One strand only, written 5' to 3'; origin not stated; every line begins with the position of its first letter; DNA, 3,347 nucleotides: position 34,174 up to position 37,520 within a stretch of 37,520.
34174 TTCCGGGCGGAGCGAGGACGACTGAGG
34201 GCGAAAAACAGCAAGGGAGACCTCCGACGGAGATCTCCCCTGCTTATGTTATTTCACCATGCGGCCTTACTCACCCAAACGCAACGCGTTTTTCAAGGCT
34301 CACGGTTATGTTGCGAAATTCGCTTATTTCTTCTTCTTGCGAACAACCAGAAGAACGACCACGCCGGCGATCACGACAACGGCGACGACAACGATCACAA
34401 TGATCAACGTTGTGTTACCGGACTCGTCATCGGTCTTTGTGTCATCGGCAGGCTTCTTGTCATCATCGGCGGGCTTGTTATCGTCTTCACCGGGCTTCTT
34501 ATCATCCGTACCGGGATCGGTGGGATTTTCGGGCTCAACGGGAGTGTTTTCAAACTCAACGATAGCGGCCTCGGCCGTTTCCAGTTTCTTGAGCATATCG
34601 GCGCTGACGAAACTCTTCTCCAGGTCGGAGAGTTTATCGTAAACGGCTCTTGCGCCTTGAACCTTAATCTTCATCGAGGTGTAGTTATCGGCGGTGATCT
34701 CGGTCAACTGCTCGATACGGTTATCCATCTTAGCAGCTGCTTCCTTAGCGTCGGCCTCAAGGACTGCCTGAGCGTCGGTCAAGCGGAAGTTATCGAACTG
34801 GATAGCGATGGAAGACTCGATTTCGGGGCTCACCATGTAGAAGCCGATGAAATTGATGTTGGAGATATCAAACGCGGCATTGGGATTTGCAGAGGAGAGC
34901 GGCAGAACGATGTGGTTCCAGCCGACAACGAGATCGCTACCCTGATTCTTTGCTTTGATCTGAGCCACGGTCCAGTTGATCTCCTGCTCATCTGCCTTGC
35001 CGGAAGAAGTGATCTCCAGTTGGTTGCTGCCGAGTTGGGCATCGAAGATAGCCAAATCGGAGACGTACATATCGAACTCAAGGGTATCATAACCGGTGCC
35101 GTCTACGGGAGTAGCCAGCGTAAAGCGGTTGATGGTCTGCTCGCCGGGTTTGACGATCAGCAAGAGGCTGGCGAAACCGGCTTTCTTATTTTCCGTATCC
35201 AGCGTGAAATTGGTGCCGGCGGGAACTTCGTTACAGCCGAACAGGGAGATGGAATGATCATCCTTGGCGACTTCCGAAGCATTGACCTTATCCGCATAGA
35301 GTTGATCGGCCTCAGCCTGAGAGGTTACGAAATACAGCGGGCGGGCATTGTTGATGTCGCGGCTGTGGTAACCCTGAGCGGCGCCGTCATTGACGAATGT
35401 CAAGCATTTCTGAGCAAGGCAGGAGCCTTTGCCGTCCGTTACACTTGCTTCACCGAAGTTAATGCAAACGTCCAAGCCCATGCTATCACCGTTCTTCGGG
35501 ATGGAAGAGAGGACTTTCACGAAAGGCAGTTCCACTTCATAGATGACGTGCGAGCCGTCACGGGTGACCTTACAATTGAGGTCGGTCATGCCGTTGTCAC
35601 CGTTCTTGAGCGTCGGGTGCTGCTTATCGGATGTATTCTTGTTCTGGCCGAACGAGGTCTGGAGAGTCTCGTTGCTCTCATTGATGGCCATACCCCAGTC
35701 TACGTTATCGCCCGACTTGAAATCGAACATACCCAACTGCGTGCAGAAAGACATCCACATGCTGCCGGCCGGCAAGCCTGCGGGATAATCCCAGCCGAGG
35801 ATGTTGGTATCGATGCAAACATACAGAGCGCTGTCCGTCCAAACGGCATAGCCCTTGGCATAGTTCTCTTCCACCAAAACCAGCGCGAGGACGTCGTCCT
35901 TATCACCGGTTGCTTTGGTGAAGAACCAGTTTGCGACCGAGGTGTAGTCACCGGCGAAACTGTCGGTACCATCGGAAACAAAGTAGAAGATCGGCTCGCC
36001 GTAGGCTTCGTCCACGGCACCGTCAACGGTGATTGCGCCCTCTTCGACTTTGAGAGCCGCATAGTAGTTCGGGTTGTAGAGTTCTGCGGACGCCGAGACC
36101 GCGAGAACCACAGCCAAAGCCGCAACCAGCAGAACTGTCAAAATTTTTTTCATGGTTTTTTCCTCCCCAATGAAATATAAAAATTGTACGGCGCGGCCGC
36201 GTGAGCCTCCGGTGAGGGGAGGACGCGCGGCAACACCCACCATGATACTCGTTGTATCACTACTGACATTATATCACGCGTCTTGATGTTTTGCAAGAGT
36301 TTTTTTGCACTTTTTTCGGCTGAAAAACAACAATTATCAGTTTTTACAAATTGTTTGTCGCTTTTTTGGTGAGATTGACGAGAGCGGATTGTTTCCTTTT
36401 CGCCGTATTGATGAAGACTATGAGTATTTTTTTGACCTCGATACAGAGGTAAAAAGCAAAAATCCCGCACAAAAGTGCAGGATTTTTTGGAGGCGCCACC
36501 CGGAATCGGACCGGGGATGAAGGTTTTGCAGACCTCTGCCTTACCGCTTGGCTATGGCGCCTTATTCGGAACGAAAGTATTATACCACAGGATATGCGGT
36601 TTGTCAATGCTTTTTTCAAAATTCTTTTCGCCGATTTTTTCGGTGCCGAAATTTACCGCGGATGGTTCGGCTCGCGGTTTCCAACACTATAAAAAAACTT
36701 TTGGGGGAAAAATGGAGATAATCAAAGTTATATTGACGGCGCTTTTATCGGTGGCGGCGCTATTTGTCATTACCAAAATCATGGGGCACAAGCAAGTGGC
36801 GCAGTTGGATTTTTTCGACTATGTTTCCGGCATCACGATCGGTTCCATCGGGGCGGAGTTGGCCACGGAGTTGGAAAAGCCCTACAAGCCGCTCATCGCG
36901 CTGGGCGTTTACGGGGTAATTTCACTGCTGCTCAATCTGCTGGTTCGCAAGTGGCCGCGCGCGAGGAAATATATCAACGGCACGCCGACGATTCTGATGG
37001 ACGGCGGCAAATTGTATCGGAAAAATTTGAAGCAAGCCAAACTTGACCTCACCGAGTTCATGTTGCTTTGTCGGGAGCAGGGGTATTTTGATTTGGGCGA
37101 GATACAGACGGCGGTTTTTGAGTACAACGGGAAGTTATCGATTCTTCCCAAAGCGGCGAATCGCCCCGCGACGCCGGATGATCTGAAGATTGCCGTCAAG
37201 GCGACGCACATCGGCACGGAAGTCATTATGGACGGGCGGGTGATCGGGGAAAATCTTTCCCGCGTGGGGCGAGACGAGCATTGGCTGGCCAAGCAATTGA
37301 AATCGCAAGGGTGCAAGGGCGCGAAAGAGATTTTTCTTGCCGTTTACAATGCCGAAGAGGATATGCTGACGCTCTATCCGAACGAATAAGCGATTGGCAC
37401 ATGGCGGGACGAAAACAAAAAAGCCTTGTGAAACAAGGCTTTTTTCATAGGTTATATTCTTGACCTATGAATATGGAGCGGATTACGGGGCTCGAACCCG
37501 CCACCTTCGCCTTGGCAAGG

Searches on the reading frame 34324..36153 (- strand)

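Call 3: search_protein_families(library=pfam, proteins=[window:34324-36153:-], max_evalue=0.1)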
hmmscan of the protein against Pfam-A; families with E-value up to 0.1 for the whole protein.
window:34324-36153:- (609 aa): 5 families
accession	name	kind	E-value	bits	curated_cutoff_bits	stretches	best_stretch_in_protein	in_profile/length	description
PF14283.11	CD1107-like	-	0.016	15.5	26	1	559-609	107-158/158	Mobile element protein CD1107-like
PF22812.1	CR_prot_dom_plant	-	0.022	15.6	34.1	1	565-609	23-71/71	Plant cysteine-rich protein domain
PF05454.16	DAG1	-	0.042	13.7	23.3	1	571-609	137-175/290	Dystroglycan (Dystrophin-associated glycoprotein 1)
PF15102.11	TMEM154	-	0.066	13.5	30.3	0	570-608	52-90/153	TMEM154 protein family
PF06024.17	Orf78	-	0.098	13.4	29.4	0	558-605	37-87/101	Orf78 (ac78)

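Call 45: search_protein_families(library=padloc, proteins=[window:34324-36153:-], max_evalue=0.01)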
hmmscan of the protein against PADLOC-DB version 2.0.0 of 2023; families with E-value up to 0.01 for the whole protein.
window:34324-36153:- (609 aa): 0 families

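Call 46: search_protein_families(library=ncbifam, proteins=[window:34324-36153:-], max_evalue=0.1)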
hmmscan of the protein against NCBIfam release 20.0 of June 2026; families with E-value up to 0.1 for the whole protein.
window:34324-36153:- (609 aa): 4 families
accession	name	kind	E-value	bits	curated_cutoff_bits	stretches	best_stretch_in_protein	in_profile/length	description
NF033483.0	PknB_PASTA_kin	equivalog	0.0088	15.1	450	1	510-604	260-355/563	Stk1 family PASTA domain-containing Ser/Thr kinase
NF006283.1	PRK08455.1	equivalog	0.013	15.1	187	1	571-607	7-45/182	flagellar basal body-associated protein FliL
TIGR03503.1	TIGR03503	hypoth_equivalog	0.024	13.6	305.6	1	556-608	324-373/374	TIGR03503 family protein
NF004311.0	PRK05708.1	equivalog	0.052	12.4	378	1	466-502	225-261/305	putative 2-dehydropantoate 2-reductase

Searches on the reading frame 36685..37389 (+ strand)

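Call 61: search_protein_families(library=pfam, proteins=[window:36685-37389:+], max_evalue=0.00001)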
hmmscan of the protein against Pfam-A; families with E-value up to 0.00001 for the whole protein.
window:36685-37389:+ (234 aa): 1 family
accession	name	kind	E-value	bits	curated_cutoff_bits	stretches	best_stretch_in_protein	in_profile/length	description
PF04239.17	DUF421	-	3.2e-36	124.1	23.6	1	89-221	2-128/129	YetF C-terminal domain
